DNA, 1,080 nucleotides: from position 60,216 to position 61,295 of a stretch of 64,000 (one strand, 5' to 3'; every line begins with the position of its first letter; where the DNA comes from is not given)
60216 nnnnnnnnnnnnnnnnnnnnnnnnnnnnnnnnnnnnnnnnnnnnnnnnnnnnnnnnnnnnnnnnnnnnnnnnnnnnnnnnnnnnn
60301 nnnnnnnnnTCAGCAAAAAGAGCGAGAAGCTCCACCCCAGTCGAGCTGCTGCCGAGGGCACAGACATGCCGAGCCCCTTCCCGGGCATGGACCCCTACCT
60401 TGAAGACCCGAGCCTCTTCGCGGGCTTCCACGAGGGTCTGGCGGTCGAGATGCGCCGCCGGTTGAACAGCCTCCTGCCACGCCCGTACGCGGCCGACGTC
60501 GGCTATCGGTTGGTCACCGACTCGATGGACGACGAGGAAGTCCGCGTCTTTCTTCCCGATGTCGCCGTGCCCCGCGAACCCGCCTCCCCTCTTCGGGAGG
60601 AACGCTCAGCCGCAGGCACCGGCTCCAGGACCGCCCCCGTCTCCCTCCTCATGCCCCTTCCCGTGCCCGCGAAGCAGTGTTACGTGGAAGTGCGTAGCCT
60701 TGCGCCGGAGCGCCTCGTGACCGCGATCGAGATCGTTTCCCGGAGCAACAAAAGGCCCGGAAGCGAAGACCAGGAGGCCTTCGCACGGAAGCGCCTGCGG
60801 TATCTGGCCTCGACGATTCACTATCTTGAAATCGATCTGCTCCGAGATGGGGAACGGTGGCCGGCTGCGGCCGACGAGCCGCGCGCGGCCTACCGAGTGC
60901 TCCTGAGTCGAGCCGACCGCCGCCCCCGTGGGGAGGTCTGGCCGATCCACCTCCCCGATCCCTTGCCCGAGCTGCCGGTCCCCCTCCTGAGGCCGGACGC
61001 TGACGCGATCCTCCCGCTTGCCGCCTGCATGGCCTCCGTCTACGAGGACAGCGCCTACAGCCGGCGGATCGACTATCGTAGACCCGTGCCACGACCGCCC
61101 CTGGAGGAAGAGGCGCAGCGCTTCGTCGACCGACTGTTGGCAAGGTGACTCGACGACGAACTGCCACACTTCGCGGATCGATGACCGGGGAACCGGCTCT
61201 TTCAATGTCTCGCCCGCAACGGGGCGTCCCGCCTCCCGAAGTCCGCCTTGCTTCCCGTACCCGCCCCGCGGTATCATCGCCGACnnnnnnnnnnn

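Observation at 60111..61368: DUF4058 gene flanked by 121-bp direct repeats that duplicate the promoter and signal-peptide region of the downstream GH99-like gene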

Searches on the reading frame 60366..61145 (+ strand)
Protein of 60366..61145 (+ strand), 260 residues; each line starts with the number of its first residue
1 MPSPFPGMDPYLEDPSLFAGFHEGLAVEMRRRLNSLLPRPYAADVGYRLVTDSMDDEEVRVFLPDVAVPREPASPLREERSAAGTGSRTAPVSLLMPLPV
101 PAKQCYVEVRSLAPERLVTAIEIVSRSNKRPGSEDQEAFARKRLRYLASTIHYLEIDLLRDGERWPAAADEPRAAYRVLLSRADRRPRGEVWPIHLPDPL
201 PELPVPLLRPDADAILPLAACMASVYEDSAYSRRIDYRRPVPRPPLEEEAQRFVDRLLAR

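Call 10: search_protein_families(library=pfam, proteins=[window:60366-61145:+], max_evalue=0.01)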
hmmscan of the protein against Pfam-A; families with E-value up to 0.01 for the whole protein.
window:60366-61145:+ (260 aa): 1 family
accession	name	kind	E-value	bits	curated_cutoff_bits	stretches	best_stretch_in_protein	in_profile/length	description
PF13267.11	DUF4058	-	4.4e-70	236.4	25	1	1-256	1-253/254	Protein of unknown function (DUF4058)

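Call 12: find_encoding_contigs(protein=window:60366-61145:+, flank=10000, max_places=6)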
Protein window:60366-61145:+ (260 aa): 1 contig read that carries it; 1 place shown.
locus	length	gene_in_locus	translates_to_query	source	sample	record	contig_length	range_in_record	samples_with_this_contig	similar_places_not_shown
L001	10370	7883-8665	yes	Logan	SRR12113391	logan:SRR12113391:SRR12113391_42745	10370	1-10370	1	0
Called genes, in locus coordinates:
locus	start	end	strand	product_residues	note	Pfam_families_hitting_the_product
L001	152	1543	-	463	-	-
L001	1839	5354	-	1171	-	-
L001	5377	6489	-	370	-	-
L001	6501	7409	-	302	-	PF07963:N_methyl (weak)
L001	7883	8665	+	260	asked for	PF13267:DUF4058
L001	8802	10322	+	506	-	PF16402:DUF5010, PF16317:Glyco_hydro_99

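Call 20: find_homologous_proteins(query=window:60366-61145:+, max_evalue=1e-20)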
Query window:60366-61145:+ (260 aa): 5438 proteins with E <= 1e-20 among 8000 candidates; the best 120 are listed.
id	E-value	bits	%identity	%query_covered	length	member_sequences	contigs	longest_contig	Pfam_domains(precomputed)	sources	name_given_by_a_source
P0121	7.2e-164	562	100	100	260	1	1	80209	PF13267.12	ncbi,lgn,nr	ncbi:MAG: DUF4058 family protein [Planctomycetes bacterium]|nr:DUF4058 family protein [Planctomyceto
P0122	2.3e-63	232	50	100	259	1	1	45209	PF13267.12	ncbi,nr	ncbi:MAG: DUF4058 family protein [Planctomycetes bacterium]|nr:DUF4058 family protein [Planctomyceto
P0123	1.5e-61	226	49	99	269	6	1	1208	PF13267.12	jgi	jgi:hypothetical protein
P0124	1.6e-61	226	49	99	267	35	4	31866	PF13267.12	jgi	jgi:hypothetical protein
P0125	1.2e-60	223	48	99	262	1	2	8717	PF13267.12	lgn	-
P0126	1.0e-59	220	48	99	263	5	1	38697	PF13267.12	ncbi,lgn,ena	-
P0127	2.2e-59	219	50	99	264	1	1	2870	PF13267.12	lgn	-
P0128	3.2e-59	219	47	99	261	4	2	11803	PF13267.12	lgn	-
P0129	1.8e-58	216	48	100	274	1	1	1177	PF13267.12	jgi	jgi:Protein of unknown function (DUF4058)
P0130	3.3e-58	215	49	99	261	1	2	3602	PF13267.12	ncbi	-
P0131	6.4e-58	214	48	99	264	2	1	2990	PF13267.12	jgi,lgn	-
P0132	1.2e-57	213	52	99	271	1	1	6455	PF13267.12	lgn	-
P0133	1.6e-57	213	47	99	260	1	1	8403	PF13267.12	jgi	-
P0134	3.6e-57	212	52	99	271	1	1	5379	PF13267.12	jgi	jgi:Protein of unknown function (DUF4058)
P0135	5.2e-57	211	48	99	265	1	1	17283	PF13267.12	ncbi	ncbi:MAG: DUF4058 family protein [Anaerolineae bacterium]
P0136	5.3e-57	211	48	97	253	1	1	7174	PF13267.12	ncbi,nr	ncbi:MAG: DUF4058 family protein [Chloroflexi bacterium]|nr:DUF4058 family protein [Chloroflexota ba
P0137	8.1e-57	211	48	99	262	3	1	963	PF13267.12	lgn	-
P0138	1.1e-56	210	47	99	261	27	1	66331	PF13267.12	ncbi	ncbi:MAG: hypothetical protein HZLCBSQH_000567 [Candidatus Fervidibacterota bacterium]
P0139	1.2e-56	210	46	99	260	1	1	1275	PF13267.12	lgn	-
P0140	1.3e-56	210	46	99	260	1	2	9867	PF13267.12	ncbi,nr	ncbi:MAG: DUF4058 family protein [Armatimonadetes bacterium]|nr:DUF4058 family protein [Armatimonado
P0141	2.4e-56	209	46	98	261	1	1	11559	PF13267.12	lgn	-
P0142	2.6e-56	209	46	99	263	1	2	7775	PF13267.12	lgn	-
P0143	2.6e-56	209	46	99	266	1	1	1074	PF13267.12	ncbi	-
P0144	3.7e-56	209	45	99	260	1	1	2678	PF13267.12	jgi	-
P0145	4.3e-56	208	50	99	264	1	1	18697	PF13267.12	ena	-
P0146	4.9e-56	208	49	99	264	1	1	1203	PF13267.12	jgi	jgi:hypothetical protein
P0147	7.5e-56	208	48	92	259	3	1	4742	PF13267.12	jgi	jgi:hypothetical protein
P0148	1.6e-55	207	47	99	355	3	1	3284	PF13267.12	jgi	jgi:hypothetical protein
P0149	1.7e-55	206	47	91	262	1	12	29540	PF13267.12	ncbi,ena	-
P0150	3.2e-55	205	48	99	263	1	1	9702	PF13267.12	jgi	jgi:hypothetical protein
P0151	7.6e-55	204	50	91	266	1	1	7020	PF13267.12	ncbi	-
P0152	8.6e-55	204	45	100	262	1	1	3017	PF13267.12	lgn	-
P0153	8.8e-55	204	48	99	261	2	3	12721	PF13267.12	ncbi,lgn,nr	ncbi:MAG TPA: DUF4058 family protein [Thermoflexus sp.]|nr:DUF4058 family protein [Thermoflexus sp.]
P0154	9.4e-55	204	49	100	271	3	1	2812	PF13267.12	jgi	jgi:hypothetical protein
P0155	9.8e-55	204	48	91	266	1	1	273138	PF13267.12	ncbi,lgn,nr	ncbi:MAG: DUF4058 family protein [Planctomycetes bacterium]|nr:DUF4058 family protein [Planctomyceto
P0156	1.1e-54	204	46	100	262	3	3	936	PF13267.12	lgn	-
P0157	1.1e-54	204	48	98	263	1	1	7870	PF13267.12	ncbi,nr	ncbi:MAG: DUF4058 family protein [Chloroflexi bacterium]|nr:DUF4058 family protein [Chloroflexota ba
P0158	1.1e-54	204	45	99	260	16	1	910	PF13267.12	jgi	jgi:hypothetical protein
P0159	1.3e-54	204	50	99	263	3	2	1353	PF13267.12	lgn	-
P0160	1.4e-54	203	48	99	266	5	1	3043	PF13267.12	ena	-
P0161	1.5e-54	203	45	99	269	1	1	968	PF13267.12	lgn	-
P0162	1.5e-54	203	46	99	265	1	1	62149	PF13267.12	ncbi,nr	ncbi:MAG: DUF4058 family protein [Chloroflexi bacterium]|nr:DUF4058 family protein [Chloroflexota ba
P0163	1.6e-54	203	48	92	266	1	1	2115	PF13267.12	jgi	jgi:Protein of unknown function (DUF4058)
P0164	1.7e-54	203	47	100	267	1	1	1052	PF13267.12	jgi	-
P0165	2.0e-54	203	45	100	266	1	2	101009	PF13267.12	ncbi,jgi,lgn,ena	-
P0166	2.5e-54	203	49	99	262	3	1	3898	PF13267.12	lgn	-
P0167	2.6e-54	203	48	100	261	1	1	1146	PF13267.12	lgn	-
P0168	4.0e-54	202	45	99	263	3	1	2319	PF13267.12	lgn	-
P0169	4.0e-54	202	48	88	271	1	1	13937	PF13267.12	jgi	jgi:hypothetical protein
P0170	4.3e-54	202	46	92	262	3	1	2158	PF13267.12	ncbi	-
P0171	4.5e-54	202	48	100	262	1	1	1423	PF13267.12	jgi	-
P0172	5.1e-54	202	48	99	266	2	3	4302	PF13267.12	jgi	jgi:hypothetical protein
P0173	5.3e-54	202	46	92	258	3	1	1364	PF13267.12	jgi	jgi:hypothetical protein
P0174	5.4e-54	201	48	99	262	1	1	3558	PF13267.12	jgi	jgi:hypothetical protein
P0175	5.6e-54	201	47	99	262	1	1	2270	PF13267.12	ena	-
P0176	7.0e-54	201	47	99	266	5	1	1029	PF13267.12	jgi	jgi:hypothetical protein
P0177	7.1e-54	201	48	99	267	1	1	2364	PF13267.12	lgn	-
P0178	8.7e-54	201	47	99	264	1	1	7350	PF13267.12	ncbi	ncbi:MAG: DUF4058 family protein [Candidatus Latescibacterota bacterium]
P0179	9.1e-54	201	47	99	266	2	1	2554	PF13267.12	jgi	jgi:Protein of unknown function (DUF4058)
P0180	1.0e-53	201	48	99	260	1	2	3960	PF13267.12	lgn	-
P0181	1.1e-53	200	47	99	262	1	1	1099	PF13267.12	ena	-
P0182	1.2e-53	200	46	99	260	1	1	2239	PF13267.12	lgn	-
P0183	1.4e-53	200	43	100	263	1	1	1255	PF13267.12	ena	-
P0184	1.4e-53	200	48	99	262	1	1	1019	PF13267.12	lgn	-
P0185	1.7e-53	200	47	97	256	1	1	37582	PF13267.12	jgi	-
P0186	1.7e-53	200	48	99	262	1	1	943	PF13267.12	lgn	-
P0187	1.7e-53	200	47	100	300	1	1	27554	PF13267.12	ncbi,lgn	-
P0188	1.8e-53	200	45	99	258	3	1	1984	PF13267.12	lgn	-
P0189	2.6e-53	199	43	98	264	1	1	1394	PF13267.12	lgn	-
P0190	3.0e-53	199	49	92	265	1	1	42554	PF13267.12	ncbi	ncbi:MAG: DUF4058 family protein [Candidatus Latescibacterota bacterium]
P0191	3.1e-53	199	46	99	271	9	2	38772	PF13267.12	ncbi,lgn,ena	-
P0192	3.7e-53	199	46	100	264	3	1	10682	PF13267.12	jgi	jgi:hypothetical protein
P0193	5.0e-53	198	46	99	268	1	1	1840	PF13267.12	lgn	-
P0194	5.4e-53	198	48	99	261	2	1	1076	PF13267.12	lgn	-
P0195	5.5e-53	198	46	99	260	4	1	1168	PF13267.12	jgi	jgi:Protein of unknown function (DUF4058)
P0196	6.2e-53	198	46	99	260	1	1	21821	PF13267.12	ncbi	-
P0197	7.1e-53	198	45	91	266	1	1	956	PF13267.12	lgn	-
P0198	7.2e-53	198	47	99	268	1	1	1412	PF13267.12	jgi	jgi:hypothetical protein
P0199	7.9e-53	198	48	99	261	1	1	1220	PF13267.12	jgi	jgi:hypothetical protein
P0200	8.7e-53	198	45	99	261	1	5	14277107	PF13267.12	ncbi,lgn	ncbi:MAG: DUF4058 family protein [Caldilineaceae bacterium]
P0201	9.5e-53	197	48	92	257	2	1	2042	PF13267.12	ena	-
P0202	9.8e-53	197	48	92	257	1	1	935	PF13267.12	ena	-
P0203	1.1e-52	197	46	99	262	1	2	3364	PF13267.12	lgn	-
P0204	1.2e-52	197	47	99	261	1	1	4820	PF13267.12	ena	-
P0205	1.4e-52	197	48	92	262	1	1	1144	PF13267.12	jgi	jgi:hypothetical protein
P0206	1.4e-52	197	46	91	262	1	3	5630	PF13267.12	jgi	jgi:hypothetical protein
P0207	2.2e-52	196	46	100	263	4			PF13267.12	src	-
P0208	2.6e-52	196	47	99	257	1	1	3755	PF13267.12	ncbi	-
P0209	2.8e-52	196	45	100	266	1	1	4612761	PF13267.12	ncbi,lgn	-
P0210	3.0e-52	196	46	92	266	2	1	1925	PF13267.12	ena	-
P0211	3.6e-52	196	46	99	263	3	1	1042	PF13267.12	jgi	jgi:hypothetical protein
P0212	3.9e-52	195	50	95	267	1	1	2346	PF13267.12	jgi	jgi:hypothetical protein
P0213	3.9e-52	195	45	100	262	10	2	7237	PF13267.12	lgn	-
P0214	4.1e-52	195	45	99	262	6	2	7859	PF13267.12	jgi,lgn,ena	-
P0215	4.5e-52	195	44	99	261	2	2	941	PF13267.12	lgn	-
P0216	4.5e-52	195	48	98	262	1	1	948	PF13267.12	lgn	-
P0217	5.1e-52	195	45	99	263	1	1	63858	PF13267.12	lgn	-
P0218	5.7e-52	195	45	99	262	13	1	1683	PF13267.12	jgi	-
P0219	7.1e-52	195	46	91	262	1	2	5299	PF13267.12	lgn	-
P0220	7.1e-52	195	46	99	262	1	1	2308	PF13267.12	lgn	-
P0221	7.9e-52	194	43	100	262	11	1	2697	PF13267.12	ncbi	-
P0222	8.7e-52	194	47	98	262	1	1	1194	PF13267.12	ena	-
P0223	8.8e-52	194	47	92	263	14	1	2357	PF13267.12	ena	-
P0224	9.8e-52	194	44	100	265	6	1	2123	PF13267.12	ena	-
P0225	1.1e-51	194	44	99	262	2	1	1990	PF13267.12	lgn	-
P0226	1.1e-51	194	47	98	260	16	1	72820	PF13267.12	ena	-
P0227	1.3e-51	194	47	99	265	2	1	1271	PF13267.12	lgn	-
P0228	1.3e-51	194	45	99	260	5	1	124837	PF13267.12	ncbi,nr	ncbi:MAG: DUF4058 family protein [Rhodopirellula sp.]|nr:DUF4058 family protein [Rhodopirellula sp.]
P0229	1.3e-51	194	45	99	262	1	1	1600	PF13267.12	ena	-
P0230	1.5e-51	193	44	99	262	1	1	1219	PF13267.12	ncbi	-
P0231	1.8e-51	193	46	91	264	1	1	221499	PF13267.12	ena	-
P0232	1.9e-51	193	45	98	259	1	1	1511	PF13267.12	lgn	-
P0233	2.0e-51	193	47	99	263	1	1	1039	PF13267.12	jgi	jgi:hypothetical protein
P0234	2.1e-51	193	46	99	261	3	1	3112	PF13267.12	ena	-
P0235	2.2e-51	193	45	100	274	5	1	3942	PF13267.12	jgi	-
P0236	2.4e-51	193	43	99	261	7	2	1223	PF13267.12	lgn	-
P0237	2.7e-51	193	46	99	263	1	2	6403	PF13267.12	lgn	-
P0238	3.0e-51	192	45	99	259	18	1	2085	PF13267.12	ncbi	-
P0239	3.1e-51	192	46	99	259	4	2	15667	PF13267.12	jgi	jgi:Protein of unknown function (DUF4058)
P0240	3.1e-51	192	48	99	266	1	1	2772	PF13267.12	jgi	jgi:hypothetical protein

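Call 23: search_protein_families(library=padloc, proteins=[window:60366-61145:+], max_evalue=1)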
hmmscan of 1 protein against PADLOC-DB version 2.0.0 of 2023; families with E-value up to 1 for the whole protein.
window:60366-61145:+ (260 aa): 0 families

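Call 24: search_protein_families(library=ncbifam, proteins=[window:60366-61145:+], max_evalue=0.1)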
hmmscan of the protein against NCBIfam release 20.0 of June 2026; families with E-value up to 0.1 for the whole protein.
window:60366-61145:+ (260 aa): 0 families

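Call 25: search_solved_structures(query=window:60366-61145:+, max_evalue=1)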
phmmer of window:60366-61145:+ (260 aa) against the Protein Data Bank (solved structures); distinct sequences matched with E-value up to 1: 0.

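Call 26: find_encoding_contigs(protein=P0122, flank=6000, max_places=3)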
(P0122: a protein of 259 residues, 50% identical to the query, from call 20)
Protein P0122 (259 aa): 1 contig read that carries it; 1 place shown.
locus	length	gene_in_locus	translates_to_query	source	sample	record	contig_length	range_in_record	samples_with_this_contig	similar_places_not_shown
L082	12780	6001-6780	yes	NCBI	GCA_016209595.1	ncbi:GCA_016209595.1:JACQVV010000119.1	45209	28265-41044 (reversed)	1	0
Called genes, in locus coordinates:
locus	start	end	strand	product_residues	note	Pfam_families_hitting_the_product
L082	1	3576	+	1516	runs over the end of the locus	PF01364:Peptidase_C25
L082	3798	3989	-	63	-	-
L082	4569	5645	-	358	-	PF13173:AAA_14 (faint)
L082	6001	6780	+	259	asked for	PF13267:DUF4058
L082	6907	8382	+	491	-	PF00005:ABC_tran, PF13304:AAA_21 (faint), PF00005:ABC_tran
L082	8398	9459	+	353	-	PF02653:BPD_transp_2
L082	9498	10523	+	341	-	PF00532:Peripla_BP_1 (faint), PF13407:Peripla_BP_4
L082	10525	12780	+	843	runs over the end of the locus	-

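Call 27: find_encoding_contigs(protein=P0155, flank=6000, max_places=3)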
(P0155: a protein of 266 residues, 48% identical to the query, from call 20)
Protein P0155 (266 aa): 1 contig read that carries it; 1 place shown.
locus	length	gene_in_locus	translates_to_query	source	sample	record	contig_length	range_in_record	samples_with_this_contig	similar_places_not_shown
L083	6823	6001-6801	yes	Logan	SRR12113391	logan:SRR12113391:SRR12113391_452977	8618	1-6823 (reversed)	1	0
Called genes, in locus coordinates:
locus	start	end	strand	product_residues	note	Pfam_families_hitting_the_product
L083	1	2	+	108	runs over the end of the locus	PF01022:HTH_5, PF12802:MarR_2 (weak), PF12840:HTH_20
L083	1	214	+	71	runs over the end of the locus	-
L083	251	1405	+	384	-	PF02463:SMC_N (weak), PF11398:DUF2813 (faint), PF13175:AAA_15, PF13476:AAA_23 (weak), PF13304:AAA_21, PF13175:AAA_15 (weak)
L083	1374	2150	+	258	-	-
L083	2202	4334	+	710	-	PF02472:ExbD (faint)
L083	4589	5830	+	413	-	-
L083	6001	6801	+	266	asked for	PF13267:DUF4058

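Call 28: find_encoding_contigs(protein=P0124, flank=6000, max_places=4)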
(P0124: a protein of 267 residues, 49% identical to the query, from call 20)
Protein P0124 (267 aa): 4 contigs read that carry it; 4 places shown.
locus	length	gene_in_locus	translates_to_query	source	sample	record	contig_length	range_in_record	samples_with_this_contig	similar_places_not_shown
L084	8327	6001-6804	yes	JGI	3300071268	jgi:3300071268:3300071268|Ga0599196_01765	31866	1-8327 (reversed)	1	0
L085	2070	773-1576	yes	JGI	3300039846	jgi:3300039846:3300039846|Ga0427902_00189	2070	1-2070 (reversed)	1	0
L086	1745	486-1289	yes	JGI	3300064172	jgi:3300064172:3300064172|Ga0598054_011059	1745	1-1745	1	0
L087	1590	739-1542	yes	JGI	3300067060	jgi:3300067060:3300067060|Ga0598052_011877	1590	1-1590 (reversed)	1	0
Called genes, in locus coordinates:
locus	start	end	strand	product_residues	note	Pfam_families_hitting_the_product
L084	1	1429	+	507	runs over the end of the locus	PF25788:Ig_Rha78A_N, PF08531:Bac_rhamnosid_N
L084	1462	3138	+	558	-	PF05592:Bac_rhamnosid, PF17389:Bac_rhamnosid6H, PF22422:MGH1-like_GH (faint), PF17390:Bac_rhamnosid_C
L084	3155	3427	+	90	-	PF04365:BrnT_toxin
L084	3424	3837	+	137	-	-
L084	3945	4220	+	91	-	PF04365:BrnT_toxin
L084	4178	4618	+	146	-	-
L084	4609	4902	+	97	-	PF02686:GatC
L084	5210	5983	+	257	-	PF18912:DZR_2, PF00156:Pribosyltran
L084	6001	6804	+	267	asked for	PF13267:DUF4058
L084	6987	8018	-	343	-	-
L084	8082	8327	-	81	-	?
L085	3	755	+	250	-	PF18912:DZR_2, PF00156:Pribosyltran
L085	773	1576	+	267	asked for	PF13267:DUF4058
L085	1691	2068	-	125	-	?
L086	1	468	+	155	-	?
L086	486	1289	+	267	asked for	PF13267:DUF4058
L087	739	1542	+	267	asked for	PF13267:DUF4058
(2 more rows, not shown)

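Call 36: search_dna_similar(query=window:60366-61145:+, collection=plasmids, mode=protein, max_rows=25)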
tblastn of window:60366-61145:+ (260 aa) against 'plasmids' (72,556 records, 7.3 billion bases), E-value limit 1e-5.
Records with a match: 7; places in all: 7; records where one place covers at least 80% of the query: 7.
Best place of each record, by identity: <60% 7.
By first word of the organism name: Tolypothrix 2; Leptolyngbya 1; Allocoleopsis 1; Kovacikia 1; Chroococcidiopsis 1; Microchaete 1.
By predicted mobility (MOB-suite, as given by PLSDB): non-mobilizable 5; mobilizable 1; conjugative 1.
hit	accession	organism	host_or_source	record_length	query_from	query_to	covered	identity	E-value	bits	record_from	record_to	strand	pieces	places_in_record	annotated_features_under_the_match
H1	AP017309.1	Leptolyngbya sp. NIES-3755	-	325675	1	259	100%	36.7%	8e-29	121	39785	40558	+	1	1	hypothetical protein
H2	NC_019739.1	Allocoleopsis franciscana PCC 7113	-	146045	1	237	91%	39.8%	9e-30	124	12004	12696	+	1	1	DUF4058 family protein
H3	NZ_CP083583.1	Kovacikia minuta CCNUW1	cell culture,fresh water lake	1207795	1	259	100%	35.9%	2e-30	126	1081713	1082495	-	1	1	record has no annotation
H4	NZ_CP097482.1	Chroococcidiopsis sp. CCNUC1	cell culture,soil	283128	1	237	91%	38.3%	6e-23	104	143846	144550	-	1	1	DUF4058 family protein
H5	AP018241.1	Microchaete diplosiphon NIES-3275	-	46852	1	237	91%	37.7%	1e-24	109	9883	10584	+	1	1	hypothetical protein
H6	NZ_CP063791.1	Tolypothrix sp. PCC 7712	Soil sample,soil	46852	1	237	91%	37.7%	1e-24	109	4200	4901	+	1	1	DUF4058 family protein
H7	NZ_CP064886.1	Tolypothrix sp. PCC 7601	Fresh water sample,Fresh water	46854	1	237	91%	37.7%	1e-24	109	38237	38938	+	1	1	DUF4058 family protein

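Call 37: search_dna_similar(query=window:60366-61145:+, collection=phages, mode=protein, max_rows=15)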
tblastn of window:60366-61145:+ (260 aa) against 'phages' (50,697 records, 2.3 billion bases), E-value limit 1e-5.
No match.

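Call 38: predict_structure(alignment_id=A2)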
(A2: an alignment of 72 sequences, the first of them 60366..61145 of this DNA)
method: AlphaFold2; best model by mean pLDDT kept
length: 260 residues; sequences in the alignment: 72
mean_pLDDT: 88.1   pTM: 0.83
mean pLDDT of the five models: 88.1, 86.8, 86.7, 86.4, 86.4
residues with pLDDT >= 90: 189; 70-90: 33; 50-70: 28; < 50: 10
segments of 3 or more residues with pLDDT < 50: 64-71
pLDDT, mean of each block of 10 residues (from residue 1): 88 93 98 98 96 67 46 53 59 74 94 96 95 92 97 98 85 93 96 96 98 98 97 94 94 95
secondary structure, 60 per line:
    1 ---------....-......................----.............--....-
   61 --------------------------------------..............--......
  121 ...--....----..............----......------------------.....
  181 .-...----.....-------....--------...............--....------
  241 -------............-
elements in order: H10-13 H15-36 E41-53 H56-59 E99-112 E115-123 H126-129 H134-147 E152-157 E176-181 E190-194 E202-205 E214-217 H218-228 H231-234 H248-259

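Call 44: fold_search(model_id=the predicted structure, library=pdb)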
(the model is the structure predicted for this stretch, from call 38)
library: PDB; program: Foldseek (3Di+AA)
matches with E <= 10: 204; with E <= 0.001: 0
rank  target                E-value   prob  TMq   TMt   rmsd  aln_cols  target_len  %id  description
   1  9g6k_LZ               1.6e-01  0.08  0.08  0.10  19.7       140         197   15  LSU structure derived from the LSU sample of the mitoribosome from T. gondii. (released 2024-12-11)
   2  7p2b_A                4.5e-01  0.06  0.17  0.08  14.8       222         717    7  Crystal structure of human gelsolin amyloid mutant A551P (released 2022-05-18)
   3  3n2q                  4.8e-01  0.20  0.25  0.23  12.1       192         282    7  Crystal structure of Sex pheromone staph-cAM373 precursor (released 2010-06-02)
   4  6scn_A                5.4e-01  0.03  0.10  0.10  25.3       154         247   10  33mer structure of the Salmonella flagella MS-ring protein FliF (released 2020-03-18)
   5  6jeh_B                6.9e-01  0.05  0.17  0.08  14.9       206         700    6  Crystal structure of calcium free human gelsolin amyloid mutant D187Y (released 2019-06-12)
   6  6scn_K                7.4e-01  0.02  0.10  0.15  25.3       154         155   10  33mer structure of the Salmonella flagella MS-ring protein FliF (released 2020-03-18)
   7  8ftf_A                7.4e-01  0.02  0.09  0.13  24.1       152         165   10  CryoEM strucutre of 33-mer RBM3 of the Salmonella MS-ring (released 2023-05-31)
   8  4hn3_D                7.8e-01  0.18  0.17  0.14   6.4        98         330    8  The crystal structure of a sex pheromone precursor (lmo1757) from Listeria monocytogenes EGD-e (released 2012-10-31)
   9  8z5v_A                8.4e-01  0.04  0.10  0.16  20.6       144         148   14  Cryo-EM structure of the MS ring (C34) within the polar flagellar motor (released 2025-10-22)
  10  3ib5                  1.1e+00  0.18  0.19  0.15   5.9        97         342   11  Crystal structure of Sex pheromone precursor (YP_536235.1) from LACTOBACILLUS SALIVARIUS SUBSP. SALIVARIUS UCC118 at 1.3 (released 2009-08-04)
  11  2df4_B                1.1e+00  0.11  0.11  0.08   9.7        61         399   18  Structure of tRNA-Dependent Amidotransferase GatCAB complexed with Mn2+ (released 2006-07-18)
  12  2qx2                  1.1e+00  0.10  0.16  0.13   7.9        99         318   10  Structure of the C-terminal domain of sex pheromone staph-cAM373 precursor from Staphylococcus aureus (released 2007-09-11)
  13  8zds_B                1.1e+00  0.02  0.09  0.08  25.6       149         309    9  Structure of the Salmonella flagellar MS-ring with C11 symmetry applied (released 2025-01-01)
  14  2vhi_C                1.2e+00  0.02  0.15  0.12  19.1       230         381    9  Crystal structure of a pyrimidine degrading enzyme from Drosophila melanogaster (released 2008-03-25)
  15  6sd1_A                1.2e+00  0.02  0.09  0.14  23.9       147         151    9  Structure of the RBM3/collar region of the Salmonella flagella MS-ring protein FliF with 33-fold symmetry applied (released 2020-03-18)
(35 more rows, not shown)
